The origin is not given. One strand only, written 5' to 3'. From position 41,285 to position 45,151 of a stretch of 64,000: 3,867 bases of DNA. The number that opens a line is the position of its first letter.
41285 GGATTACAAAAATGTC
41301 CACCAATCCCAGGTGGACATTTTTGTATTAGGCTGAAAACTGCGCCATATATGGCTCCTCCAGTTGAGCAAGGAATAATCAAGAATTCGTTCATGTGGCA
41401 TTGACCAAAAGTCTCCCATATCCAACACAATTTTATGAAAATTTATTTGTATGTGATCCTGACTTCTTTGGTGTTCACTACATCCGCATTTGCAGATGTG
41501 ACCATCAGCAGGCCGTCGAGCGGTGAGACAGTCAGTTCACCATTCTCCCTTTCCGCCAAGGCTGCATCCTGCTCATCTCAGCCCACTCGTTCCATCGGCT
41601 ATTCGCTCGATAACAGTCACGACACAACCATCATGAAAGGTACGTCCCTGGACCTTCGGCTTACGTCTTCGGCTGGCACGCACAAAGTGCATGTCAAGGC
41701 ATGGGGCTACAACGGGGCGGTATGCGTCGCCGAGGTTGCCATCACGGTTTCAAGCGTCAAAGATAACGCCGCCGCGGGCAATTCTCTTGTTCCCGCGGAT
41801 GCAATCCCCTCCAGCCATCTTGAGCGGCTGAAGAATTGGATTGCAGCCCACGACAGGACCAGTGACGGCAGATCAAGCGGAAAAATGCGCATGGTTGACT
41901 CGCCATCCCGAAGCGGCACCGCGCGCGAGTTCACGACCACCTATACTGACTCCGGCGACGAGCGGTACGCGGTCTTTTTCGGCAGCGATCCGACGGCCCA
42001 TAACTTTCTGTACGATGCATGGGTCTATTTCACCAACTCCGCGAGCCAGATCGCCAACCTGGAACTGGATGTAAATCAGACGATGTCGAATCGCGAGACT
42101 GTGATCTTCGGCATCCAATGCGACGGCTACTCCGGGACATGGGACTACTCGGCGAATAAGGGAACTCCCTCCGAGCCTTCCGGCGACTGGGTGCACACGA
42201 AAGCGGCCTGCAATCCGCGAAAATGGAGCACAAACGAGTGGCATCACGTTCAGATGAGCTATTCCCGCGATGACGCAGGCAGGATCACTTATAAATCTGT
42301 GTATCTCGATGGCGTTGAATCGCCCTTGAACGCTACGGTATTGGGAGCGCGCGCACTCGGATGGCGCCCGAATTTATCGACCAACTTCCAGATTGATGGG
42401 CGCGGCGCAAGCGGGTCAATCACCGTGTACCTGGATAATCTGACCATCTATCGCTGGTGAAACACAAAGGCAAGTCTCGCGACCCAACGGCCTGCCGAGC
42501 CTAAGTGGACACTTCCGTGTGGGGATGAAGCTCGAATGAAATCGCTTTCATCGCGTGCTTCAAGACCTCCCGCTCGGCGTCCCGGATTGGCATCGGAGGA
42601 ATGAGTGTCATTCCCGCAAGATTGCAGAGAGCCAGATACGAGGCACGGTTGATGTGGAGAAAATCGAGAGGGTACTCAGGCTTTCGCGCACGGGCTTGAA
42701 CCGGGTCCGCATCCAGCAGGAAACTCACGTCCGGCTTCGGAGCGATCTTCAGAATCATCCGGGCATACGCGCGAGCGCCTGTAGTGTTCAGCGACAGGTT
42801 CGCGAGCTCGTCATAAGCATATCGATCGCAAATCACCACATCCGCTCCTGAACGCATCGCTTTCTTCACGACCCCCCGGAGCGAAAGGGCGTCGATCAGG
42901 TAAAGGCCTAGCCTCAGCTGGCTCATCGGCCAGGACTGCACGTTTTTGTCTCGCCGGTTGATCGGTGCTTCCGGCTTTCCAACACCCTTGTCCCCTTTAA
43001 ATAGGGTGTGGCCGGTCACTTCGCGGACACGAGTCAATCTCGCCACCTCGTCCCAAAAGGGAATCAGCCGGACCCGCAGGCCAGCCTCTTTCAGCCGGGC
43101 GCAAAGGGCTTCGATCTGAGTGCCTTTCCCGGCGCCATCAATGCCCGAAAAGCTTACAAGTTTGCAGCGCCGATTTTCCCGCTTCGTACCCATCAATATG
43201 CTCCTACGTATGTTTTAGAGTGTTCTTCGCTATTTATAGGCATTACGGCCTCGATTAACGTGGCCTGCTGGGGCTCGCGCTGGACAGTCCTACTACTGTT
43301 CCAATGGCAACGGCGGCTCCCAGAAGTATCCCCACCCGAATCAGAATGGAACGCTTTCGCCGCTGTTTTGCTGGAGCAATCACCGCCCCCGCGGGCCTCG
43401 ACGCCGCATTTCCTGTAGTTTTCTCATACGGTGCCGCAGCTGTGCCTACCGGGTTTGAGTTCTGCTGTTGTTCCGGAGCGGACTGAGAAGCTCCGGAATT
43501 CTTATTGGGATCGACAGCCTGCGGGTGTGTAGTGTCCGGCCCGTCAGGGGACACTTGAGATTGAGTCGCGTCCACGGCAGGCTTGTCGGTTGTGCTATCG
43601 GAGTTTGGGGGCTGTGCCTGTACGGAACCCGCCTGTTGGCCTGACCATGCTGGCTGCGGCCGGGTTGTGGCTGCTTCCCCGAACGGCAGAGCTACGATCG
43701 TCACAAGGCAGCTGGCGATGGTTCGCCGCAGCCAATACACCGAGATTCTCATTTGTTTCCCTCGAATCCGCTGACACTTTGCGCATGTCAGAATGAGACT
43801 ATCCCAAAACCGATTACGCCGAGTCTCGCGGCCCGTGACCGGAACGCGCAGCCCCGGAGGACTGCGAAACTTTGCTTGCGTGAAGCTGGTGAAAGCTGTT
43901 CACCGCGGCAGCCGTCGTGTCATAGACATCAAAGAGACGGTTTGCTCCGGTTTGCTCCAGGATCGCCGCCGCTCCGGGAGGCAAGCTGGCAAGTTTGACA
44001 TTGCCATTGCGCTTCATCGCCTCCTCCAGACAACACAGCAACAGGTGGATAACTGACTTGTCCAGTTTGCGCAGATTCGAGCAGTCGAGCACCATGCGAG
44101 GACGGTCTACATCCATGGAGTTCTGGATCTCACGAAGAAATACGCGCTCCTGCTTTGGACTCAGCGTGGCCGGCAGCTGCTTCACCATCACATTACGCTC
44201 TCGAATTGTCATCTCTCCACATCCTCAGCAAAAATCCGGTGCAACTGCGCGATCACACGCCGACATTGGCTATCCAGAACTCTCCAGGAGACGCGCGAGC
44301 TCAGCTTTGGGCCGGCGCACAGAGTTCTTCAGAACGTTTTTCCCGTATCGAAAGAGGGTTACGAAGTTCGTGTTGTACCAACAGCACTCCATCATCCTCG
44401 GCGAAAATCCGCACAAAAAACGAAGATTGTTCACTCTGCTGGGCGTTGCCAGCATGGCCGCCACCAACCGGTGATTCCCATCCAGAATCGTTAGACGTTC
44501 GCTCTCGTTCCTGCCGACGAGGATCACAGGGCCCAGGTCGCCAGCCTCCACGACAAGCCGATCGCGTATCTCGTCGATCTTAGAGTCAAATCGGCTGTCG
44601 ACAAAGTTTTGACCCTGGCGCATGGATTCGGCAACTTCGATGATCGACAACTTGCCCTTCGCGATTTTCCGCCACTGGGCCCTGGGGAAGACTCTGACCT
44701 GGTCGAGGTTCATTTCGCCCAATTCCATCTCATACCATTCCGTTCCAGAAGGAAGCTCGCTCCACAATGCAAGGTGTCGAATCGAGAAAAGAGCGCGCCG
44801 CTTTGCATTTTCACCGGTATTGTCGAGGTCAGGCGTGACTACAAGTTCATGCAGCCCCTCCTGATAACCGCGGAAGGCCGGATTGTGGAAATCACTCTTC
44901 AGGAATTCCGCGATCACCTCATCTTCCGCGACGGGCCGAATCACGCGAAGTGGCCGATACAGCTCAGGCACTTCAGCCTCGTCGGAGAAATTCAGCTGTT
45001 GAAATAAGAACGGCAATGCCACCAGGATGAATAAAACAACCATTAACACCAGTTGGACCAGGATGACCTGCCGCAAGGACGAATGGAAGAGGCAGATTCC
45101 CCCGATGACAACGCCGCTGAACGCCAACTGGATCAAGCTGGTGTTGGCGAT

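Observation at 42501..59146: Non-canonical envelope-polysaccharide/glycosylation locus with Pel-like logic but a different parts list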

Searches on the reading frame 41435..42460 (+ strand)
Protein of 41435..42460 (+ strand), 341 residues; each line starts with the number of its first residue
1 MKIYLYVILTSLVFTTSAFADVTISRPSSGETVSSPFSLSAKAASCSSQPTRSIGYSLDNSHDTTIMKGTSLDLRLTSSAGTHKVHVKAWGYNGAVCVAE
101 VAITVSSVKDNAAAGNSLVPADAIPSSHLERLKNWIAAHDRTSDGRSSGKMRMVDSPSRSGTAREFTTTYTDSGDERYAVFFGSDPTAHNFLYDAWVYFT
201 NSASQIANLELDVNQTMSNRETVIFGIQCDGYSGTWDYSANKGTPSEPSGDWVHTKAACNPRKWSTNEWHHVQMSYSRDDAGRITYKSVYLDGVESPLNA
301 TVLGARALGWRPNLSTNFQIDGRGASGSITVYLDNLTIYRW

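Call 4: search_protein_families(library=pfam, proteins=[window:41435-42460:+], max_evalue=0.01)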
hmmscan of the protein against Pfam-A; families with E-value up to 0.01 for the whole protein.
window:41435-42460:+ (341 aa): 1 family
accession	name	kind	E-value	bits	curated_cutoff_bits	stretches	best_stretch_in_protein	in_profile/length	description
PF13385.13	Laminin_G_3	-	0.0002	22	27.6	1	188-339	16-141/151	Concanavalin A-like lectin/glucanases superfamily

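Call 7: search_protein_families(library=ncbifam, proteins=[window:41435-42460:+], max_evalue=0.01)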
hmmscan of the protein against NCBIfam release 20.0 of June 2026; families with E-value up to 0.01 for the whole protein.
window:41435-42460:+ (341 aa): 0 families

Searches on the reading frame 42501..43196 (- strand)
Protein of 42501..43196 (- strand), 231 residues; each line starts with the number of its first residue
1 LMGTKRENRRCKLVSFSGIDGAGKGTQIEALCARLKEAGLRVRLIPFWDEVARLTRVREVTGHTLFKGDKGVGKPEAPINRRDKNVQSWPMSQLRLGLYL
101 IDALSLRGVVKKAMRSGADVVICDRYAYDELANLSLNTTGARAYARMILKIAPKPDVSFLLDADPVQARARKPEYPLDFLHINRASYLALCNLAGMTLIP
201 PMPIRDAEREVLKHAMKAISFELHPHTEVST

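Call 3: search_protein_families(library=pfam, proteins=[window:42501-43196:-], max_evalue=0.01)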
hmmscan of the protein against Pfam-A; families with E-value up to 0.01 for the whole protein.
window:42501-43196:- (231 aa): 2 families
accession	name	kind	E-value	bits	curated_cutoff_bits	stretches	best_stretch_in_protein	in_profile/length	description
PF02223.23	Thymidylate_kin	-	5.6e-11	42.9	27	2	98-171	60-134/185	Thymidylate kinase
PF03308.22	MeaB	-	0.00058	19.4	23.1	1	10-45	32-67/273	Methylmalonyl Co-A mutase-associated GTPase MeaB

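Call 6: search_protein_families(library=ncbifam, proteins=[window:42501-43196:-], max_evalue=0.01)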
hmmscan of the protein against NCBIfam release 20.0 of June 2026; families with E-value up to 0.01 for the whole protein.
window:42501-43196:- (231 aa): 5 families
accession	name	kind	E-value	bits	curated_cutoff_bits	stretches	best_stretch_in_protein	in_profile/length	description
TIGR00041.1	DTMP_kinase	equivalog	2.9e-12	46.7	83.25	2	94-172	66-146/196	dTMP kinase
NF005923.0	PRK07933.1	equivalog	5.4e-06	25.9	193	1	13-47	2-36/213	dTMP kinase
NF006746.0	PRK09270.1-5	subfamily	0.0017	17.3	250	1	7-47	17-57/210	nucleoside/nucleotide kinase family protein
TIGR00750.1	lao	equivalog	0.0028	16.8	240.75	1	10-45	33-68/300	methylmalonyl Co-A mutase-associated GTPase MeaB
NF006958.0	PRK09435.1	equivalog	0.0053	15.8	329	1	9-44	55-90/333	methylmalonyl Co-A mutase-associated GTPase MeaB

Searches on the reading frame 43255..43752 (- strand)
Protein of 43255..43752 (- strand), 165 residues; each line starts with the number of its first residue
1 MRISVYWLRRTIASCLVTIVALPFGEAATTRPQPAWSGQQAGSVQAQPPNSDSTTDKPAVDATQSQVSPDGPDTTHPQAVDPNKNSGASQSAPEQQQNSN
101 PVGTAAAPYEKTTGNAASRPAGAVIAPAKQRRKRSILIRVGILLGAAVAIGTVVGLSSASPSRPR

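Call 3: search_protein_families(library=pfam, proteins=[window:43255-43752:-], max_evalue=0.01)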
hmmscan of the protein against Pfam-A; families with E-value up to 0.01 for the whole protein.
window:43255-43752:- (165 aa): 0 families

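Call 6: search_protein_families(library=ncbifam, proteins=[window:43255-43752:-], max_evalue=0.01)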
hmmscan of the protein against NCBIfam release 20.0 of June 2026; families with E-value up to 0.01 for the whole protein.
window:43255-43752:- (165 aa): 0 families

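Call 24: search_protein_families(library=pfam, proteins=[window:43255-43752:-], max_evalue=10)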
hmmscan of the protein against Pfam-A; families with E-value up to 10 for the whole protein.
window:43255-43752:- (165 aa): 0 families

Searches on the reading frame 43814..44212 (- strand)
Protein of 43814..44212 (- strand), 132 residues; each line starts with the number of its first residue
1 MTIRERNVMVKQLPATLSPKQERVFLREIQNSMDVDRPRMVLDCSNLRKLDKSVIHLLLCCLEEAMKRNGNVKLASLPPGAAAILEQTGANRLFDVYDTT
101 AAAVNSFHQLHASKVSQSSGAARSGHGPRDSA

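Call 3: search_protein_families(library=pfam, proteins=[window:43814-44212:-], max_evalue=0.01)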
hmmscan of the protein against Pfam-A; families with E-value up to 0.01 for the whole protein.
window:43814-44212:- (132 aa): 2 families
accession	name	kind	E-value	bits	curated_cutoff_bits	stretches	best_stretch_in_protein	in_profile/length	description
PF13466.11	STAS_2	-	1.5e-09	38.4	29.2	1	13-89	3-78/80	STAS domain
PF01740.26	STAS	-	1.8e-09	37.8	22.6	1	23-103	25-106/106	STAS domain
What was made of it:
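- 43814..44212 (-): STAS-domain protein, 132 aa. The canonical phosphorylatable Ser is not conserved in this lineage. STAS/STAS_2 38 bits (call 3).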

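Call 6: search_protein_families(library=ncbifam, proteins=[window:43814-44212:-], max_evalue=0.01)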
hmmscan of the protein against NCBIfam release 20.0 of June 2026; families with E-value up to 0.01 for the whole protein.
window:43814-44212:- (132 aa): 2 families
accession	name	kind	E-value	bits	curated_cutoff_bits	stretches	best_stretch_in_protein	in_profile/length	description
TIGR00377.1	ant_ant_sig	superfamily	1.3e-06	28.3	53.45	1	24-100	29-106/108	anti-sigma factor antagonist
TIGR02886.1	spore_II_AA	equivalog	0.006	16.6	114.75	1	24-103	25-105/106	anti-sigma F factor antagonist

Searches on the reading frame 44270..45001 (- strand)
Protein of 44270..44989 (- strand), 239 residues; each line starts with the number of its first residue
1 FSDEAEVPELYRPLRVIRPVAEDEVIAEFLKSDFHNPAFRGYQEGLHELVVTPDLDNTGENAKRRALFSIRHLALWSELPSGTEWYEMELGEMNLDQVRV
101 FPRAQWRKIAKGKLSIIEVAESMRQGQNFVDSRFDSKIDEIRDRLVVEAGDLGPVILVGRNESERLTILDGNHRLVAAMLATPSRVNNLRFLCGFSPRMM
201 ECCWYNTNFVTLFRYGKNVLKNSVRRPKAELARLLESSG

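Call 24: search_protein_families(library=pfam, proteins=[window:44270-44989:-], max_evalue=10)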
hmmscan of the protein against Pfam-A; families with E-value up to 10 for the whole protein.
window:44270-44989:- (239 aa): 1 family
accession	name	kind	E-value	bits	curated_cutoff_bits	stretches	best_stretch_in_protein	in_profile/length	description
PF03657.19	UPF0113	-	0.1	13.3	23.8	1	203-228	2-27/73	UPF0113 PUA domain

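Call 35: predict_structure(alignment_id=A3)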
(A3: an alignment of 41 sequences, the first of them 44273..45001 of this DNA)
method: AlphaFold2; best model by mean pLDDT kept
length: 243 residues; sequences in the alignment: 41
mean_pLDDT: 85.3   pTM: 0.84
mean pLDDT of the five models: 85.3, 83.2, 83.0, 81.6, 81.0
residues with pLDDT >= 90: 114; 70-90: 104; 50-70: 13; < 50: 12
segments of 3 or more residues with pLDDT < 50: 1-11
pLDDT, mean of each block of 10 residues (from residue 1): 40 77 97 91 90 94 95 91 94 92 83 77 87 74 84 77 94 93 85 94 91 87 81 86 58
secondary structure, 60 per line:
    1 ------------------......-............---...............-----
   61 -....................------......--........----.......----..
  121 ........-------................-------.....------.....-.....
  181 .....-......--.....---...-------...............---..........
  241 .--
elements in order: E19-24 H26-37 H41-55 H62-81 E88-93 H96-101 H108-114 H120-128 H136-151 E159-163 E170-174 H176-185 H187-192 E195-199 H213-227 H231-241
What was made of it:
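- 44270..46306 (-): MOP/Wzx-type flippase (about residues 23-437) fused to a 240-aa cytoplasmic domain (residues 436-678, encoded at 44270-45001) with an invariant DGNHR motif. The C-terminal domain models at pLDDT 85 (call 35).
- On ParB/Srx fold: The AF2 model has pLDDT 85 (call 35).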

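Call 39: fold_search(model_id=the predicted structure, library=pdb)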
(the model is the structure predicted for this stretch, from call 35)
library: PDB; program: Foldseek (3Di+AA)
matches with E <= 10: 52; with E <= 0.001: 0
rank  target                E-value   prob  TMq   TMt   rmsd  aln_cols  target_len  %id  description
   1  8qa9_B                2.8e-01  0.25  0.20  0.22  12.3       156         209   17  Crystal structure of the RK2 plasmid encoded co-complex of the C-terminally truncated transcriptional repressor protei (released 2024-02-21)
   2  7ol9_B                3.5e-01  0.51  0.22  0.25  10.4       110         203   20  Crystal structure of C-terminally truncated Bacillus subtilis nucleoid occlusion protein (Noc) complexed to the Noc-bi (released 2022-03-09)
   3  8qa9_A                7.0e-01  0.30  0.23  0.27  12.0       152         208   17  Crystal structure of the RK2 plasmid encoded co-complex of the C-terminally truncated transcriptional repressor protei (released 2024-02-21)
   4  7ol9_A                9.2e-01  0.25  0.20  0.24  14.0       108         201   17  Crystal structure of C-terminally truncated Bacillus subtilis nucleoid occlusion protein (Noc) complexed to the Noc-bi (released 2022-03-09)
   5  6ky4                  9.8e-01  0.44  0.22  0.52   4.7       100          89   18  Crystal structure of Sulfiredoxin from Arabidopsis thaliana (released 2019-10-16)
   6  6nr6_A                1.2e+00  0.60  0.20  0.19   2.9        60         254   18  Crystal Structure of Staphylococcus pseudintermedius SbnI in complex with ADP (released 2019-06-19)
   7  1vz0_E                1.6e+00  0.23  0.26  0.31   8.8       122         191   18  Chromosome segregation protein Spo0J from Thermus thermophilus (released 2004-07-19)
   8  7lj1_g                2.0e+00  0.38  0.19  0.41   3.6        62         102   13  Human Prx1-Srx Decameric Complex (released 2021-07-14)
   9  7lj1_i                2.0e+00  0.38  0.19  0.41   3.6        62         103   13  Human Prx1-Srx Decameric Complex (released 2021-07-14)
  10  5ujd_A                2.1e+00  0.47  0.20  0.20   2.6        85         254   13  SbnI from Staphylococcus pseudintermedius (released 2018-01-24)
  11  7lj1_b                2.1e+00  0.10  0.16  0.29   4.9        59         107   17  Human Prx1-Srx Decameric Complex (released 2021-07-14)
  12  7lj1_k                2.2e+00  0.41  0.18  0.42   2.9        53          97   15  Human Prx1-Srx Decameric Complex (released 2021-07-14)
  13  7lj1_d                2.2e+00  0.28  0.18  0.37   3.9        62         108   13  Human Prx1-Srx Decameric Complex (released 2021-07-14)
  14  1vk1                  2.2e+00  0.13  0.14  0.14   8.7        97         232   14  Conserved hypothetical protein from Pyrococcus furiosus Pfu-392566-001 (released 2004-08-10)
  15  5x0g                  2.3e+00  0.15  0.18  0.18   5.1       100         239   13  Free serine kinase (E30A mutant) in complex with ADP (released 2017-04-12)
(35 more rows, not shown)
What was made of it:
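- On ParB/Srx fold: Thirteen of the top 17 Foldseek hits are ParB/Srx-fold proteins (KorB, Noc, Srx, SbnI, Spo0J, SerK, ParB), but E >= 0.28 and probability <= 0.6 (call 39).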

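Call 97: search_solved_structures(query=A10, max_evalue=10, show_alignments=2)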
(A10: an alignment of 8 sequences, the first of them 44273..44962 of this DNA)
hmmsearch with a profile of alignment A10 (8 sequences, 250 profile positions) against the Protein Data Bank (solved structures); distinct sequences matched with E-value up to 10: 1.
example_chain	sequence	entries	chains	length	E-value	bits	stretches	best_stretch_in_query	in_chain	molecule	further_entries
6qyy_A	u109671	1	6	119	1.6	11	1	76-105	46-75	Capsid fiber protein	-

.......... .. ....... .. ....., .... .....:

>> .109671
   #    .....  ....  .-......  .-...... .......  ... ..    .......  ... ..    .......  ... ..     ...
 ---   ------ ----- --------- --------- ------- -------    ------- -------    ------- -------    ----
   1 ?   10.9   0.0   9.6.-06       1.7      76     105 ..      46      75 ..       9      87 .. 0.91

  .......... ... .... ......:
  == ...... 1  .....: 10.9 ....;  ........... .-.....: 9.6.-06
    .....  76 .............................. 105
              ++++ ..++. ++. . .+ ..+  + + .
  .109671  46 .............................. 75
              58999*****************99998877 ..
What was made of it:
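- On ParB/Srx fold: No Pfam or PDB profile hit (calls 24, 97).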
